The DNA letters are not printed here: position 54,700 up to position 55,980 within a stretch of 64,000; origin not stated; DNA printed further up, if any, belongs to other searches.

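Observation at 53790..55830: Overlapping DUF262 (GmrS/ParB-like) + RelA/SpoT-domain two-gene operon beside the tRNA: candidate undescribed defence or toxin system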

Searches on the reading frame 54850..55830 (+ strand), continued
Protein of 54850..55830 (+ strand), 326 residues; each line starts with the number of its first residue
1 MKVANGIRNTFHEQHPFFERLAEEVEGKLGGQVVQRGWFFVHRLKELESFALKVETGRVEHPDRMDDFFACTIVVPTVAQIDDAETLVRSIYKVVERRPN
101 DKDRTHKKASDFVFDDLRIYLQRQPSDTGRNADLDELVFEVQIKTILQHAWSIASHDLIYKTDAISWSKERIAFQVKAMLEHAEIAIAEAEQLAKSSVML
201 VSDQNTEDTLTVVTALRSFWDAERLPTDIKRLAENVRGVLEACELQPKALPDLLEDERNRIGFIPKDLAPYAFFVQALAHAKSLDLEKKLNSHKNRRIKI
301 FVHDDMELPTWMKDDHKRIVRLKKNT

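Call 61: get_annotated_region(hit=H5, flank=7000)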
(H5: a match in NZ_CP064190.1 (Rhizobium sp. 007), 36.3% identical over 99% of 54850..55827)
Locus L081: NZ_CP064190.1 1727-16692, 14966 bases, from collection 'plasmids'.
description: Rhizobium sp. 007 plasmid unnamed3
organism: Rhizobium sp. 007 (NCBI taxid 2785056)
taxonomy: Bacteria; Pseudomonadota; Alphaproteobacteria; Hyphomicrobiales; Rhizobiaceae; Rhizobium; Rhizobium sp. 007
host: -; source: Onobrychis viciifolia,cell culture,root nodule; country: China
typing (MOB-suite, as given by PLSDB): conjugative; replicon rep_cluster_577; relaxase MOBP; mating-pair formation MPF_T
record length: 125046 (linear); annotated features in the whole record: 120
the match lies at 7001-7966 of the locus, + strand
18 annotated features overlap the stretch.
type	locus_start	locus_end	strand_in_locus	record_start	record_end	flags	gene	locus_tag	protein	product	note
CDS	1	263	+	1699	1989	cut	-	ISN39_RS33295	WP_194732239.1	hypothetical protein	-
CDS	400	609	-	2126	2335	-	-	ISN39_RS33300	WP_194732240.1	hypothetical protein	-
CDS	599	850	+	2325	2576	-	-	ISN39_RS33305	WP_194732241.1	hypothetical protein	-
CDS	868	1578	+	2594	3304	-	-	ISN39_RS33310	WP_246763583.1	TniB family NTP-binding protein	-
CDS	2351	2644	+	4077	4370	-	-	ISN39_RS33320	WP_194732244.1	hypothetical protein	-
CDS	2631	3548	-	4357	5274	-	-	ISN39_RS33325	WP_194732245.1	recombinase family protein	GO:0006310 - DNA recombination [Evidence IEA]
CDS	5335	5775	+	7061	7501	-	-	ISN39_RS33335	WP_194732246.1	hypothetical protein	-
CDS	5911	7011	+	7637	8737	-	-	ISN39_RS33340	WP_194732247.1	DUF262 domain-containing protein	-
CDS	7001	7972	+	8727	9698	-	-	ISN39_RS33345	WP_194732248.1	hypothetical protein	-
CDS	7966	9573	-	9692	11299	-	-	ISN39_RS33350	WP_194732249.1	N-6 DNA methylase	-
CDS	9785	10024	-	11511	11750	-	-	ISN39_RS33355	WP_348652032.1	transposase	-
CDS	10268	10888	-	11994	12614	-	-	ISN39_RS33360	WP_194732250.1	hypothetical protein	-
CDS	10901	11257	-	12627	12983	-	-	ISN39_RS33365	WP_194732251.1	hypothetical protein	-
CDS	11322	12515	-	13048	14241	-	-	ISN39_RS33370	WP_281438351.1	ankyrin repeat domain-containing protein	-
CDS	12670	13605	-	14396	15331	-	-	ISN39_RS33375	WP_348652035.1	Tn3 family transposase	GO:0006313 - DNA transposition [Evidence IEA]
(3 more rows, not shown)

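Call 63: search_protein_representatives(alignment_id=A1)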
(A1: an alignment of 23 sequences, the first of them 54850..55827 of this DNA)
Query: 23 sequences, 322 profile positions. Proteins with E-value up to 0.001 (for the whole library): 3759; up to 1e-10: 714; up to 1e-30: 297. The best 150 are listed.
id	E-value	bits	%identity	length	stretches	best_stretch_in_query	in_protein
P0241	3.1e-134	463.5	-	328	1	1-321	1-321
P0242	1.2e-121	422.2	-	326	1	1-321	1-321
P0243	4.1e-109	381.0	-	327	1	1-321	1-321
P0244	9.6e-109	379.8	-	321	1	1-321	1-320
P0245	1.0e-105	369.8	-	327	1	1-315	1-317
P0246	1.3e-105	369.4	-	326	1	1-315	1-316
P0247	3.9e-100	351.5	-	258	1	1-202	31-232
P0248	1.5e-98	346.3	-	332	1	1-316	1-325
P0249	1.4e-94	333.2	-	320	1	1-311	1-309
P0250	2.6e-94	332.4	-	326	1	1-311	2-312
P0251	9.2e-94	330.5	-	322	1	1-316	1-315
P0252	1.2e-92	326.9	-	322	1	1-315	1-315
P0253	1.6e-91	323.2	-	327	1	1-296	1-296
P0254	9.4e-91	320.7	-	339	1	1-311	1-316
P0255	3.0e-90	319.0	-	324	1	1-312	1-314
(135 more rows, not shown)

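Call 64: find_related_loci(query=A1, collection=viral_contigs, flank=6000)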
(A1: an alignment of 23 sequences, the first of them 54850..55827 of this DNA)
Query A1 (326 aa) in viral_contigs; peptide patterns used: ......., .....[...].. (x = any residue, [..] = any of these).
32 stretches matched a pattern; 2 encode a relative of the query (tblastn E <= 1e-3); 2 distinct loci.
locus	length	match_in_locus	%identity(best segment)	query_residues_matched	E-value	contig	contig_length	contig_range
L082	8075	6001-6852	43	1-284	3e-73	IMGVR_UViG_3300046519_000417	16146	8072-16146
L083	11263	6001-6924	40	1-309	2e-67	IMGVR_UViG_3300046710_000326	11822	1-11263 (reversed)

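Call 67: search_protein_families(library=padloc, alignment_id=A3, max_evalue=1e-10)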
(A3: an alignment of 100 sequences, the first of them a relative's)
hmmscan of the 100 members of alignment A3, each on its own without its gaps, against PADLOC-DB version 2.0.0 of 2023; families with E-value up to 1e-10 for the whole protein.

A. member 1, L069:2255-3259:+ (334 aa): 0 families

B. families by the number of members that match (of 100 scanned): 121 families (the first 25 are shown)
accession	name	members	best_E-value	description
PDLC03353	MTase_II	2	1.4e-18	Type II methyltransferase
PDLC04177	HEC-01A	1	3.6e-182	-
PDLC04913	PDC-S11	1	1e-170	-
PDLC03228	MTase_II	1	3.6e-86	Type II methyltransferase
PDLC05013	PDC-S40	1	1.7e-77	-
PDLC04909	PDC-S11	1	3.4e-66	-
PDLC01136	RT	1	1.3e-63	RT (reverse transcriptase)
PDLC04141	capP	1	1.6e-61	capP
PDLC04910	PDC-S11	1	3e-61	-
PDLC04175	HEC-01A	1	3.1e-59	-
PDLC04915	PDC-S11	1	6.8e-54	-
PDLC02630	DrmD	1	1.9e-50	DrmD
PDLC03224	MTase_II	1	7.7e-47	Type II methyltransferase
PDLC02063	Cas1_IIIb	1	3.6e-44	-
PDLC03688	HEase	1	2.9e-43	homing endonuclease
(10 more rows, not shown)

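Call 68: find_encoding_contigs(protein=P0098, flank=7000, max_places=3)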
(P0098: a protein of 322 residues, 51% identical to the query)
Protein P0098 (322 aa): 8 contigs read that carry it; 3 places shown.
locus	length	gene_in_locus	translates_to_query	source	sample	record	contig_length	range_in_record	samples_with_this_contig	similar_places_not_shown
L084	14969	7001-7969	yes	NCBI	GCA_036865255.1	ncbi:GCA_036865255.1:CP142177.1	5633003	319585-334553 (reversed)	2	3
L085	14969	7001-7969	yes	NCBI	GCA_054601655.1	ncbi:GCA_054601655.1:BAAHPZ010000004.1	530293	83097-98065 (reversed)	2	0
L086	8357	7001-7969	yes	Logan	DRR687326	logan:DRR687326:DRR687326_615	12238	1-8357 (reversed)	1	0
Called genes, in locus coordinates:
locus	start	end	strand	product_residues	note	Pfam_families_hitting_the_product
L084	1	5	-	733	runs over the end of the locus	PF06048:DUF927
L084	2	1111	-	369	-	PF22022:Phage_int_M (weak), PF00589:Phage_integrase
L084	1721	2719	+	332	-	-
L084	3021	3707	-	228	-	-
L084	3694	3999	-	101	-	-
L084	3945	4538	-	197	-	PF00702:Hydrolase (weak), PF13419:HAD_2 (weak)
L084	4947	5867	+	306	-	PF10463:Peptidase_U49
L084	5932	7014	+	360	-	PF03235:GmrSD_N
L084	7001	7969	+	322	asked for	PF04607:RelA_SpoT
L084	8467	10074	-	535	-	-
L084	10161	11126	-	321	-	PF01758:SBF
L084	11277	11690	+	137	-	-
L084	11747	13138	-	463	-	PF03845:Spore_permease, PF13520:AA_permease_2, PF00324:AA_permease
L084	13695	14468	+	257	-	PF00005:ABC_tran, PF02463:SMC_N (weak), PF13304:AAA_21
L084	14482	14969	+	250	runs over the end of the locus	PF00497:SBP_bac_3, PF10613:Lig_chan-Glu_bd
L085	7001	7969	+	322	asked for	PF04607:RelA_SpoT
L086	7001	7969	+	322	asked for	PF04607:RelA_SpoT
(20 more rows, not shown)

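Call 69: find_encoding_contigs(protein=P0039, flank=7000, max_places=3)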
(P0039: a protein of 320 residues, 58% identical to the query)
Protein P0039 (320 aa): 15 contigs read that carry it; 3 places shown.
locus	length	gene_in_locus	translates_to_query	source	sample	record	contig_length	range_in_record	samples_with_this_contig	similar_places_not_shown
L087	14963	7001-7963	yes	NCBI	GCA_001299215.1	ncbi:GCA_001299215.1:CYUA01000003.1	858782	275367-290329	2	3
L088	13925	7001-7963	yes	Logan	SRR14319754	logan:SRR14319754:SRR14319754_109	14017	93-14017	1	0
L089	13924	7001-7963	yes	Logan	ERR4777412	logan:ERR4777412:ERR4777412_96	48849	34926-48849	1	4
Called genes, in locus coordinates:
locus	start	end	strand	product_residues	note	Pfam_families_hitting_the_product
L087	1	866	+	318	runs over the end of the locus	PF01965:DJ-1_PfpI, PF00165:HTH_AraC, PF12833:HTH_18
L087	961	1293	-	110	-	-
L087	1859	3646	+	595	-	PF02384:N6_Mtase, PF01170:UPF0020 (faint), PF07669:Eco57I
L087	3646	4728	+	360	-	PF17728:BsuBI_PstI_RE_N, PF06616:BsuBI_PstI_RE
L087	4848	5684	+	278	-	PF14267:DUF4357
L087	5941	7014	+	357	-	PF03235:GmrSD_N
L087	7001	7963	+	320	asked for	PF04607:RelA_SpoT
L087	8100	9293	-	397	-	PF00202:Aminotran_3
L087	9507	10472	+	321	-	PF03401:TctC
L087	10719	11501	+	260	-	PF00497:SBP_bac_3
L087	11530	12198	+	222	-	PF00528:BPD_transp_1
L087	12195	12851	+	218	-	PF00528:BPD_transp_1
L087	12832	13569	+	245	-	PF00005:ABC_tran, PF02463:SMC_N (faint), PF13304:AAA_21 (faint), PF13401:AAA_22 (faint)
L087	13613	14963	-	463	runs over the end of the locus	PF20335:DUF6630 (weak)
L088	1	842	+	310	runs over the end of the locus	?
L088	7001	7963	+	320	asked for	PF04607:RelA_SpoT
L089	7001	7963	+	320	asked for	PF04607:RelA_SpoT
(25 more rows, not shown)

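Call 70: search_protein_families(library=pfam, proteins=[L084:8467-10074:-, L087:4848-5684:+, L052:4269-4925:+, L055:647-955:+, L084:1721-2719:+, L033:7861-9975:-, L080:2988-4082:-, L030:3676-4773:+], max_evalue=0.1)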
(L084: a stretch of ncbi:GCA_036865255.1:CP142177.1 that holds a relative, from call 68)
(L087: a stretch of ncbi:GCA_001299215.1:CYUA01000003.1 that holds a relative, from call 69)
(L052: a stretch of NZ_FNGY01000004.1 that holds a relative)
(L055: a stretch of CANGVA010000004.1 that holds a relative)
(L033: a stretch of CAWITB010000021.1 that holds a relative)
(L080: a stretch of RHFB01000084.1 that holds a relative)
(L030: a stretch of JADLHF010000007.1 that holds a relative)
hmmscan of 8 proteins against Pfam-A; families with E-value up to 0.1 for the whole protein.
L084:8467-10074:- (535 aa): 1 family
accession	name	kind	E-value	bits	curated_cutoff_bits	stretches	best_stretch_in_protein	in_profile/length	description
PF02366.24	PMT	-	0.00099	19.2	22.7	1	52-175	48-178/245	Dolichyl-phosphate-mannose-protein mannosyltransferase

L087:4848-5684:+ (278 aa): 2 families
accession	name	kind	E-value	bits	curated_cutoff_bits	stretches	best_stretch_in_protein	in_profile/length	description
PF14267.11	DUF4357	-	2.1e-18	66.4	38.4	1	217-269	1-53/54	Domain of unknown function (DUF4357)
PF01541.30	GIY-YIG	-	3e-05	24.7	22.6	1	42-99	3-53/78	GIY-YIG catalytic domain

L052:4269-4925:+ (218 aa): 1 family
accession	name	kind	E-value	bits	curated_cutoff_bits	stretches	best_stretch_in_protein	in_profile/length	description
PF14103.11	DUF4276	-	0.03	15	30.2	1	8-144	2-110/192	Domain of unknown function (DUF4276)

L055:647-955:+ (102 aa): 9 families
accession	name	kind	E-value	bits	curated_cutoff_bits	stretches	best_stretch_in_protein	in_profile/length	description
PF01381.28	HTH_3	-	4.1e-12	46.4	23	1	8-62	1-55/55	Helix-turn-helix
PF12844.13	HTH_19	-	3.6e-11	43.2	30.2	1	5-63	1-59/64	Helix-turn-helix domain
PF13560.12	HTH_31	-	7.1e-09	36.3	27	1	5-61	3-60/64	Helix-turn-helix domain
PF13413.12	HTH_25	-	0.00063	20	24.6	1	8-55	2-55/62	Helix-turn-helix domain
PF04552.19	Sigma54_DBD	-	0.009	16.2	22.8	1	14-61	47-94/160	Sigma-54, DNA binding domain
PF07407.17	Seadorna_VP6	-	0.016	14.8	27.2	1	2-74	57-123/399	Seadornavirus VP6 protein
PF07955.17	DUF1687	-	0.026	15.4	27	1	33-60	48-75/128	Protein of unknown function (DUF1687)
PF13443.12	HTH_26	-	0.047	14.4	22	1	8-63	2-58/63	Cro/C1-type HTH DNA-binding domain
PF13744.12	HTH_37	-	0.072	13.3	27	0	5-39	20-54/80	Helix-turn-helix domain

L084:1721-2719:+ (332 aa): 2 families
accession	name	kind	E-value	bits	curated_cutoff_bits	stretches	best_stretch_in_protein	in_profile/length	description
PF14281.12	PDDEXK_4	-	0.0012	19.3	22.3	1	49-114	63-128/183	PD-(D/E)XK nuclease superfamily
PF01939.22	NucS_C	-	0.094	13.1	24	0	38-102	9-72/124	Endonuclease NucS C-terminal domain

L033:7861-9975:- (704 aa): 2 families
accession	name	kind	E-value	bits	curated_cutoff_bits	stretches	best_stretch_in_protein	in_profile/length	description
PF23065.1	PH_SMPa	-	0.024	15.3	27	1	301-387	14-96/128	PH domain associated with SMP domain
PF07227.17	PHD_Oberon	-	0.042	14.2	28.8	1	163-230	43-116/130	PHD - plant homeodomain finger protein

L080:2988-4082:- (364 aa): 0 families

L030:3676-4773:+ (365 aa): 0 families

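Call 81: search_protein_families(library=pfam, proteins=[L015:2355-3392:+, L024:2196-3194:+, L045:1037-3274:+, L048:2483-3253:+, L064:1587-2876:+, L065:2440-3012:+, L028:4950-5663:+, L035:7576-9060:+, L054:7108-7929:+, L032:7566-9251:-], max_evalue=0.01)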
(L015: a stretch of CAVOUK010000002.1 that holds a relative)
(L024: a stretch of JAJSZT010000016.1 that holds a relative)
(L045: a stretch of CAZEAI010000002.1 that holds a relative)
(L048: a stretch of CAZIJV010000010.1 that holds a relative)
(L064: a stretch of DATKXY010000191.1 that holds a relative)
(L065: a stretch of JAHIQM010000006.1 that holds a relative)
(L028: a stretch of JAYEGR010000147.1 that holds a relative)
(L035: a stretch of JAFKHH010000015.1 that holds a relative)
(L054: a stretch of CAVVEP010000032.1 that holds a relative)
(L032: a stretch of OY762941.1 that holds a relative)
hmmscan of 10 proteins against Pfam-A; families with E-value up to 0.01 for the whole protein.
L015:2355-3392:+ (345 aa): 1 family
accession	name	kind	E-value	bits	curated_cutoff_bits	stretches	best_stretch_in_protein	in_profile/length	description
PF18739.6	HEPN_Apea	-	0.0055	17.6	24.4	0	228-298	49-122/136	Apea-like HEPN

L024:2196-3194:+ (332 aa): 1 family
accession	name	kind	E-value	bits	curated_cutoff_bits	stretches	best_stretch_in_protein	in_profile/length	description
PF13749.12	HATPase_c_4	-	1.1e-21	77.1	26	1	158-244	2-89/89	Putative ATP-dependent DNA helicase recG C-terminal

L045:1037-3274:+ (745 aa): 2 families
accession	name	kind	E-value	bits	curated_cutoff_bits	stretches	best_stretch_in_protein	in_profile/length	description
PF02901.20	PFL-like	-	2.4e-105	354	24.3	1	125-605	157-645/647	Pyruvate formate lyase-like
PF01228.26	Gly_radical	-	1.8e-12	48.2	22.2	1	675-726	55-105/106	Glycine radical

L048:2483-3253:+ (256 aa): 1 family
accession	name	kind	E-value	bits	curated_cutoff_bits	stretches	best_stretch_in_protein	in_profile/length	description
PF01522.26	Polysacc_deac_1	-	1e-14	55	23.1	1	49-187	9-117/124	Polysaccharide deacetylase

L064:1587-2876:+ (429 aa): 1 family
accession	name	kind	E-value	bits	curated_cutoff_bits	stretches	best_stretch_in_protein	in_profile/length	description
PF00709.27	Adenylsucc_synt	-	9e-175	581.8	27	1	6-422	2-416/416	Adenylosuccinate synthetase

L065:2440-3012:+ (190 aa): 0 families

L028:4950-5663:+ (237 aa): 6 families
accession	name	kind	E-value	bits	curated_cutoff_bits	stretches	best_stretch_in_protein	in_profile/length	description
PF02224.24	Cytidylate_kin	-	2.6e-74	249.9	26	1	8-221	1-209/211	Cytidylate kinase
PF13189.12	Cytidylate_kin2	-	2.4e-06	28.3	28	1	7-185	1-149/176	Cytidylate kinase-like family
PF13207.12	AAA_17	-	3.7e-06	27.7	27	1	12-85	2-79/136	AAA domain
PF13238.12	AAA_18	-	8.5e-05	23.4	29.4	1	8-161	1-111/128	AAA domain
PF01202.28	SKI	-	0.0045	17.6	22.1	0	15-38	2-25/159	Shikimate kinase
PF01548.23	DEDD_Tnp_IS110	-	0.0049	17.1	29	0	4-72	46-115/155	Transposase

L035:7576-9060:+ (494 aa): 1 family
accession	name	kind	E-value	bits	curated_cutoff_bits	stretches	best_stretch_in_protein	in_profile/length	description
PF03572.23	Peptidase_S41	-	3.8e-13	49.8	24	1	261-472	3-162/165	Peptidase family S41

L054:7108-7929:+ (273 aa): 0 families

L032:7566-9251:- (561 aa): 1 family
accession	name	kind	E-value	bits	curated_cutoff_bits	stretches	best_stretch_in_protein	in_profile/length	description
PF00078.32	RVT_1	-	1.3e-33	116.9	29.6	1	214-439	1-204/205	Reverse transcriptase (RNA-dependent DNA polymerase)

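Call 82: search_solved_structures(query=A1, max_evalue=10, show_alignments=5)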
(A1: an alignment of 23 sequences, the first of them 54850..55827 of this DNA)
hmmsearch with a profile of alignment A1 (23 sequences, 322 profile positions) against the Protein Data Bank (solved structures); distinct sequences matched with E-value up to 10: 4.
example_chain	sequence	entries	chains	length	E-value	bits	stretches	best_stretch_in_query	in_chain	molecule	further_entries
9erv_A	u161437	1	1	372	0.08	15.3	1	29-154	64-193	RelA/SpoT family protein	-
7ztb_A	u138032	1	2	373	0.08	15.2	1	29-154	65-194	RelA/SpoT family protein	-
6ixo_A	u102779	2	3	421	1.1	11.6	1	111-176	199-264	Myosin-2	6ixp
6ixr_A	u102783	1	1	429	1.1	11.5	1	111-176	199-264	Myosin-2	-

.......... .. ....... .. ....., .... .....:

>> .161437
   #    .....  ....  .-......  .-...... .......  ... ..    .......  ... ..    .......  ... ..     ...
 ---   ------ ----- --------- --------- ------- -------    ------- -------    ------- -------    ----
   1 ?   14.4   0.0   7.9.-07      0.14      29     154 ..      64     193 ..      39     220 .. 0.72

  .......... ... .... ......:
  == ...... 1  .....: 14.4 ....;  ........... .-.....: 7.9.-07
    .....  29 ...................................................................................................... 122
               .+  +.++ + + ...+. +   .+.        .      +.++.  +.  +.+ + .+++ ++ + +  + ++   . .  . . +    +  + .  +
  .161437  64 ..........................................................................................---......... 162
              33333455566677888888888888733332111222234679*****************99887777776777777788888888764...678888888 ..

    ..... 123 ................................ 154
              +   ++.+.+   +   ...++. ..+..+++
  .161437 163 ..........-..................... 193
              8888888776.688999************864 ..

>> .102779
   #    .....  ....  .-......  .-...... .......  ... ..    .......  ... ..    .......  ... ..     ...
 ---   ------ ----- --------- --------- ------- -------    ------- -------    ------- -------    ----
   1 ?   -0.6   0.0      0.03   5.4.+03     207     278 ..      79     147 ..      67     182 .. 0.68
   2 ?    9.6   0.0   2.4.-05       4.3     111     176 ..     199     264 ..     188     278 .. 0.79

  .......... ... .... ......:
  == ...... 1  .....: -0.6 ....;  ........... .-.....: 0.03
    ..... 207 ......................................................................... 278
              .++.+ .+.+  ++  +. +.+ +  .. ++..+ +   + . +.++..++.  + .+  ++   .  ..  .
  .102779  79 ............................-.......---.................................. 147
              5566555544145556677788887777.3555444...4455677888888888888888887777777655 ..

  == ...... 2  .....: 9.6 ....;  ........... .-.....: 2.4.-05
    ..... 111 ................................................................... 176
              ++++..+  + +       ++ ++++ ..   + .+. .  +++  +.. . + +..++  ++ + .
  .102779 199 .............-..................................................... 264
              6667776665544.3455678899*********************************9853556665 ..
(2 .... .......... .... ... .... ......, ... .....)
